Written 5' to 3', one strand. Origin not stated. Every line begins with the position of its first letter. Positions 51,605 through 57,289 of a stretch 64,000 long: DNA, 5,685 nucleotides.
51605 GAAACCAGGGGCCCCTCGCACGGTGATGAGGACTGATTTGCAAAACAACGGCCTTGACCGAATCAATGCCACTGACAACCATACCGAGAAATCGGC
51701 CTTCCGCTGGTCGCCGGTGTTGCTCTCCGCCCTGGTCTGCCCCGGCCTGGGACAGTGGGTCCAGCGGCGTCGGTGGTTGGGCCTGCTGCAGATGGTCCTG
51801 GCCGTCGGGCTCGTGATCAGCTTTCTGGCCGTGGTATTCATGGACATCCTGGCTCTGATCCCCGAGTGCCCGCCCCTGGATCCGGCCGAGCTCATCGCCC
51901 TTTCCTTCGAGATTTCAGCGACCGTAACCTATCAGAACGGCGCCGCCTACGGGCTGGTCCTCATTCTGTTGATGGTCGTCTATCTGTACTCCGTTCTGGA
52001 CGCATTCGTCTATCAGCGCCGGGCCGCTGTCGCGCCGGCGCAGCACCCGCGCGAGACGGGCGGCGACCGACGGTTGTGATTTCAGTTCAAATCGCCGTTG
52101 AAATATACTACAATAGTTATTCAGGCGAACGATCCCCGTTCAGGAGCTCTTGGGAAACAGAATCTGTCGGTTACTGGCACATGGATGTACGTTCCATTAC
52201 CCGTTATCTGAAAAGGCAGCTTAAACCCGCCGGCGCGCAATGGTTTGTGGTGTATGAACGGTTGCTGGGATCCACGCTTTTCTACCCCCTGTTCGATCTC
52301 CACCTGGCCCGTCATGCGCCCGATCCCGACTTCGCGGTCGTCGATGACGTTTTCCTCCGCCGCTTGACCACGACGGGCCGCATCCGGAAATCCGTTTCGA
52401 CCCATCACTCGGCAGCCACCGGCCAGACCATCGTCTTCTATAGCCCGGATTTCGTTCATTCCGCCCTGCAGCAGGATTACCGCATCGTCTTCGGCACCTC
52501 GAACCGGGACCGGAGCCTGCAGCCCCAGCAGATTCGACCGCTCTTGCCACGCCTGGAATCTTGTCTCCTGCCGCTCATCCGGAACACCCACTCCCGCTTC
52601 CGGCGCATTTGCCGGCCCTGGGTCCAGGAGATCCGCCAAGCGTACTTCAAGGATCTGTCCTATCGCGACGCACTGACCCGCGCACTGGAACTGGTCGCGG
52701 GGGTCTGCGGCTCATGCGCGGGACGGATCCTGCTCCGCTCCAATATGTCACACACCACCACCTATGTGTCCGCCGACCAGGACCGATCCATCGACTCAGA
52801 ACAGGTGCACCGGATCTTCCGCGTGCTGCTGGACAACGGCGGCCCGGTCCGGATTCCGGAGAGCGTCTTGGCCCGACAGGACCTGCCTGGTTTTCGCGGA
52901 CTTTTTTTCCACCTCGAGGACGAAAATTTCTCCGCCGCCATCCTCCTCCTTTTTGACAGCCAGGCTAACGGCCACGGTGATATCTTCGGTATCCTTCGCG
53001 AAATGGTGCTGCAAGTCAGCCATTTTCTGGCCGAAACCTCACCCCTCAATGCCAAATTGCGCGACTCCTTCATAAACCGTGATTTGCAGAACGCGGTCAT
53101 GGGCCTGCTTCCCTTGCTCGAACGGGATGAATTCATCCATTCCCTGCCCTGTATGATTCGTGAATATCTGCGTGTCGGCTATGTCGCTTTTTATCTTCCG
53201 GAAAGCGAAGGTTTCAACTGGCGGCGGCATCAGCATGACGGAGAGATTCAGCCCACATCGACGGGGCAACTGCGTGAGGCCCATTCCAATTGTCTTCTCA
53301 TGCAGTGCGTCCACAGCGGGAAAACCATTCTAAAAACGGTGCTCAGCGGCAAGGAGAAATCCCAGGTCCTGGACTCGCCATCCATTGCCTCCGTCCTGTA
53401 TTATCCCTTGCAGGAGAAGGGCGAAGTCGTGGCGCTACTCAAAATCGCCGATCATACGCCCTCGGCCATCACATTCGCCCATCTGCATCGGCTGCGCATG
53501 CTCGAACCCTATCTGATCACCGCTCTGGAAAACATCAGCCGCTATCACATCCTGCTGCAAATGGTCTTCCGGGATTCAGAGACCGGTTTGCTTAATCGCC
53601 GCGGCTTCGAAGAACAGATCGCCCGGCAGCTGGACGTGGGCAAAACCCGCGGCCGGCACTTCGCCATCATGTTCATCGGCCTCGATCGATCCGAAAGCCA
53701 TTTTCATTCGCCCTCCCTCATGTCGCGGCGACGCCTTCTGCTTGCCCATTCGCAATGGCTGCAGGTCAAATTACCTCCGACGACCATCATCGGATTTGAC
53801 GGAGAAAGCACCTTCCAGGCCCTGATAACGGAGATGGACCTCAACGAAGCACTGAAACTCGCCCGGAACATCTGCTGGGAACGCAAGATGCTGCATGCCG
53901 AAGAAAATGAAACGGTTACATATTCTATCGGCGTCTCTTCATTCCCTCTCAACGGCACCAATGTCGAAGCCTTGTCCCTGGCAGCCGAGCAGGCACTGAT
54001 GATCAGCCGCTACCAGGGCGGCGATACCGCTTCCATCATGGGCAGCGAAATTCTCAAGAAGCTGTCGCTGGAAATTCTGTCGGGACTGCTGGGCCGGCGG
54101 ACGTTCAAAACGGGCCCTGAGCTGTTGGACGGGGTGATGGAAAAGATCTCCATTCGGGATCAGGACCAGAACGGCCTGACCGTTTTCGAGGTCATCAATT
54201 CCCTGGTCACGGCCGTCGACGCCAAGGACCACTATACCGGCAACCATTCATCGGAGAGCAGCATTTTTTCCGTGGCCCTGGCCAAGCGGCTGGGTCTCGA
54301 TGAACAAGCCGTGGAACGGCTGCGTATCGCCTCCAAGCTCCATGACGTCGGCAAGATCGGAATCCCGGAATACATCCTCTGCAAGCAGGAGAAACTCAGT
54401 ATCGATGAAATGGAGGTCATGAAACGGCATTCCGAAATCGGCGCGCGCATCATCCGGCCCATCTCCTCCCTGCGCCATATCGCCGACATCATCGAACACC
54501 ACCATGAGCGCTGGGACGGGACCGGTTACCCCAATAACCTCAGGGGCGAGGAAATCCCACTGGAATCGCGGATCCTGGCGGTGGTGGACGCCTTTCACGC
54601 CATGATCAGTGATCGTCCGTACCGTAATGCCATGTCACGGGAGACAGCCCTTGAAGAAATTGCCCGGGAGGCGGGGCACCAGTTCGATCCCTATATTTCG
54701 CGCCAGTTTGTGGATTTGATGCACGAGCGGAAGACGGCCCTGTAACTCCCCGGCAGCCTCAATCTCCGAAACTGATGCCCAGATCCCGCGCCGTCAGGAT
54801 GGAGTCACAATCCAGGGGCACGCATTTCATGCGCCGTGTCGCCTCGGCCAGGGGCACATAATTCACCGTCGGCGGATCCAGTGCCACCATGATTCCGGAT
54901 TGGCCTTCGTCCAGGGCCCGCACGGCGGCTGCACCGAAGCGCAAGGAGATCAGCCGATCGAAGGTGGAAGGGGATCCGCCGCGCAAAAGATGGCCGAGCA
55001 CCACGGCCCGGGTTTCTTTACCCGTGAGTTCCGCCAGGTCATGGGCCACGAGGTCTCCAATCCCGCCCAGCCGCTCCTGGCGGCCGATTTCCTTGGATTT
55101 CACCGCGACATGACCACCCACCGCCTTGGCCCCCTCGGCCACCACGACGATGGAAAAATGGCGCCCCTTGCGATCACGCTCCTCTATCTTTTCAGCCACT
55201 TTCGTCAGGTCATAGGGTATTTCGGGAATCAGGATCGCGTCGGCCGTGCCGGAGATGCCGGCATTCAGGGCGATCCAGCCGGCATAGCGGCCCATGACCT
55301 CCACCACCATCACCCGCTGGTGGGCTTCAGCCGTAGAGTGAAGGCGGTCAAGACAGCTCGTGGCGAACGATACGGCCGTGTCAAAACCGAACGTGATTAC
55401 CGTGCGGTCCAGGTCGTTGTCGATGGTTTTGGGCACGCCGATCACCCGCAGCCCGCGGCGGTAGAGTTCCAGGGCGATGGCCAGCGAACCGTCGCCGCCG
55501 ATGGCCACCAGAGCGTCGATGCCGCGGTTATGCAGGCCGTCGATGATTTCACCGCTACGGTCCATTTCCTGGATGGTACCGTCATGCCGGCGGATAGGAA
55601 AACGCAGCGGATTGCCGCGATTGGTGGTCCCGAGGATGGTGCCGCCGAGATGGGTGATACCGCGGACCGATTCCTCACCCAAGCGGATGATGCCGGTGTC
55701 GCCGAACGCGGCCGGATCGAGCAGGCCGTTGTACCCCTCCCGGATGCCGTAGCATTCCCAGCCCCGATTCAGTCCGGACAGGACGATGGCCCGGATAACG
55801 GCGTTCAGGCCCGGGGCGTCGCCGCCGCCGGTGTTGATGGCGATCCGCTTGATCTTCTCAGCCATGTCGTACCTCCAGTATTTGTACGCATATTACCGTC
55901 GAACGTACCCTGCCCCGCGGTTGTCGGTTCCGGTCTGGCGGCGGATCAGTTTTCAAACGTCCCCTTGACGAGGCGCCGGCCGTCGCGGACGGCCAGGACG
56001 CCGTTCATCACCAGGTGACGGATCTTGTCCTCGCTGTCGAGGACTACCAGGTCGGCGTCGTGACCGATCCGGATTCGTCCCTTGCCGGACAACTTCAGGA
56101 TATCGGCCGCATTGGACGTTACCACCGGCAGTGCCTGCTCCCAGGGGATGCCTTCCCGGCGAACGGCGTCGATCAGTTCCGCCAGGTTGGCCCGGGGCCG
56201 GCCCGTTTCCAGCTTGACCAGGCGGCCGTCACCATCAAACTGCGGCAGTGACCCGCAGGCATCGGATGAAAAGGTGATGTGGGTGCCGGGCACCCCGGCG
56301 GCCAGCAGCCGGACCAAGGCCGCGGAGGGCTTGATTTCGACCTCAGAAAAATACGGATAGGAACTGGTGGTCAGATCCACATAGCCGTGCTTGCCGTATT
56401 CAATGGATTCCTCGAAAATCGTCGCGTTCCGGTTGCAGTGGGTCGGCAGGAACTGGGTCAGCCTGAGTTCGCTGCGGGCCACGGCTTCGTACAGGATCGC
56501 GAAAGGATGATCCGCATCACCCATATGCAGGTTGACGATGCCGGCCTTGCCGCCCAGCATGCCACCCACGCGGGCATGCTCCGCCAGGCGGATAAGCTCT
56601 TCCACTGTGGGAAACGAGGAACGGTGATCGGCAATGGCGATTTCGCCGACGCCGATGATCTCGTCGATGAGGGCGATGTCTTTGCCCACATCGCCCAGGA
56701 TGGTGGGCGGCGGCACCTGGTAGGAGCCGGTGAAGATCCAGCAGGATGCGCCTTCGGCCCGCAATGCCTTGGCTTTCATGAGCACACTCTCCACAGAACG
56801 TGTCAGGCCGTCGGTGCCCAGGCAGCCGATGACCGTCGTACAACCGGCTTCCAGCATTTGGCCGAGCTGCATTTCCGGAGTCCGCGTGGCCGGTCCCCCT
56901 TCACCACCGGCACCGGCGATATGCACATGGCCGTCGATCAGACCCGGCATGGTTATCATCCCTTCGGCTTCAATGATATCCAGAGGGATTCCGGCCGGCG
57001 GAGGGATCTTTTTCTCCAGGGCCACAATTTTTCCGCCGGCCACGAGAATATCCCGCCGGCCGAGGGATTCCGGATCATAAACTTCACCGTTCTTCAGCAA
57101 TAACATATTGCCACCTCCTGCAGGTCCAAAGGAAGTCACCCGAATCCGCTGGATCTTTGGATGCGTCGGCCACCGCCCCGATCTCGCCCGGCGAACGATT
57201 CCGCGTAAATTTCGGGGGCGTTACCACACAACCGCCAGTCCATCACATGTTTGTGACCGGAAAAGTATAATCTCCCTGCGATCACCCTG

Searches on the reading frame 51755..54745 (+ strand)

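Call 77: search_protein_families(library=pfam, proteins=[window:51755-54745:+], max_evalue=0.001)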
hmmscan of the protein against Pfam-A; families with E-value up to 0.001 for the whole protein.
window:51755-54745:+ (996 aa): 4 families
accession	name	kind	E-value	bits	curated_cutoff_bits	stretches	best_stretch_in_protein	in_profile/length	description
PF13487.12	HD_5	-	1.7e-39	135.7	27.2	1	820-980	6-169/170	HD domain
PF01966.28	HD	-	4.3e-21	75.8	22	1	829-950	2-116/116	HD domain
PF00990.26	GGDEF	-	2e-10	41.1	23.8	1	605-756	2-159/161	Diguanylate cyclase, GGDEF domain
PF01590.32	GAF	-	0.00049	21.1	22.4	0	461-582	6-121/133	GAF domain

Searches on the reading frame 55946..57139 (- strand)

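Call 77: search_protein_families(library=pfam, proteins=[window:55946-57139:-], max_evalue=0.001)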
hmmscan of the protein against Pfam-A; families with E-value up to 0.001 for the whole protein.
window:55946-57139:- (397 aa): 2 families
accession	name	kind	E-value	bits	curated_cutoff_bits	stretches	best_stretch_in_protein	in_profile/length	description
PF01979.26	Amidohydro_1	-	4.2e-16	59.6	25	1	63-373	2-335/345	Amidohydrolase family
PF07969.17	Amidohydro_3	-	5.7e-15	56.2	29.7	2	287-370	368-447/472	Amidohydrolase family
